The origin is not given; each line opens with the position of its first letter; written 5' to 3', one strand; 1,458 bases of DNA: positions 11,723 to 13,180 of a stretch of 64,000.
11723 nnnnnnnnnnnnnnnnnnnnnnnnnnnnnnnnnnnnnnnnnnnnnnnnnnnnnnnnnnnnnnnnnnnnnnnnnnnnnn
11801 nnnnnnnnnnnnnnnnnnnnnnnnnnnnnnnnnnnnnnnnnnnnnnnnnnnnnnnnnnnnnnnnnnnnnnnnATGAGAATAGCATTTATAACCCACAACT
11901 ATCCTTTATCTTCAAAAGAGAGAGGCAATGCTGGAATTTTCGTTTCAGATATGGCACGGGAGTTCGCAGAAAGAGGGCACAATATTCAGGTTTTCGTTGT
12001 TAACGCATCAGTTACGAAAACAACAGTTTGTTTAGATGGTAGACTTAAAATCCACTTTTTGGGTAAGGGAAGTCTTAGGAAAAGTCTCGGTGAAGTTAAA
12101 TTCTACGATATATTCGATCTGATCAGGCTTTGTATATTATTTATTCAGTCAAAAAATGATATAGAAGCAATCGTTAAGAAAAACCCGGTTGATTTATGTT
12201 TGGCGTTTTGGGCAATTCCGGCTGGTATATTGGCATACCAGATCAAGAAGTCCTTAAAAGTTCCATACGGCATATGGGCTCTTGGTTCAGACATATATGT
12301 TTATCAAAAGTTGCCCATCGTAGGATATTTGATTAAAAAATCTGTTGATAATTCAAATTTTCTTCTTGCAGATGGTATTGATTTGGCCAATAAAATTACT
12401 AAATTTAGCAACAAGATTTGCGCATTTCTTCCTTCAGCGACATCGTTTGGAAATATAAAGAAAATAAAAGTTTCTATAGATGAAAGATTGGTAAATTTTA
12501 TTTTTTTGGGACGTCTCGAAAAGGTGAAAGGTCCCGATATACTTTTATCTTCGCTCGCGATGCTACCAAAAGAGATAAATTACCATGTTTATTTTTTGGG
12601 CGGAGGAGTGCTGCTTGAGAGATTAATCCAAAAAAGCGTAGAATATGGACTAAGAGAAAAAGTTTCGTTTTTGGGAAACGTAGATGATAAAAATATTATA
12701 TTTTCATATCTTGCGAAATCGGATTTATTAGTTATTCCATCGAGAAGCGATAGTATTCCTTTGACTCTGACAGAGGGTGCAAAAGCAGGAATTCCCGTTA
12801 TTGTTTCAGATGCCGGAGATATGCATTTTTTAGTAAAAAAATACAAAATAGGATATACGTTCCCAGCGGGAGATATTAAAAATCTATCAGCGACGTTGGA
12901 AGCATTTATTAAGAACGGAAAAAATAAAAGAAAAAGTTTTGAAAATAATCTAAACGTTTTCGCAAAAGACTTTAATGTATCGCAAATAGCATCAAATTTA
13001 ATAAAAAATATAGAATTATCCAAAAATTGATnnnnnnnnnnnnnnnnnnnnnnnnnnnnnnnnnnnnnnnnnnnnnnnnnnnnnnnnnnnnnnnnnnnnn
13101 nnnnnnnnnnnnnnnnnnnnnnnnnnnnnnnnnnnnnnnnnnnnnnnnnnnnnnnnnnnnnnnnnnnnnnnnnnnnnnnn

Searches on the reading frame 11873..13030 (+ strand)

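Call 12: search_protein_families(library=pfam, proteins=[window:11873-13030:+], max_evalue=0.0001)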
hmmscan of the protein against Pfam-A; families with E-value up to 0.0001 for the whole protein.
window:11873-13030:+ (385 aa): 4 families
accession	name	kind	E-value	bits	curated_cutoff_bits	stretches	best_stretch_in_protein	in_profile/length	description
PF00534.26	Glycos_transf_1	-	2.5e-29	102.5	26.4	1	200-359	9-168/172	Glycosyl transferases group 1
PF13692.12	Glyco_trans_1_4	-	3.7e-21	76.3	27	1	209-348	4-142/142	Glycosyl transferases group 1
PF20706.3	GT4-conflict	-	2.2e-06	27.3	26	1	203-314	194-313/385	Family 4 Glycosyltransferase in conflict systems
PF13477.12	Glyco_trans_4_2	-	1.3e-05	25.9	23.4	0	84-162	54-133/139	Glycosyl transferase 4-like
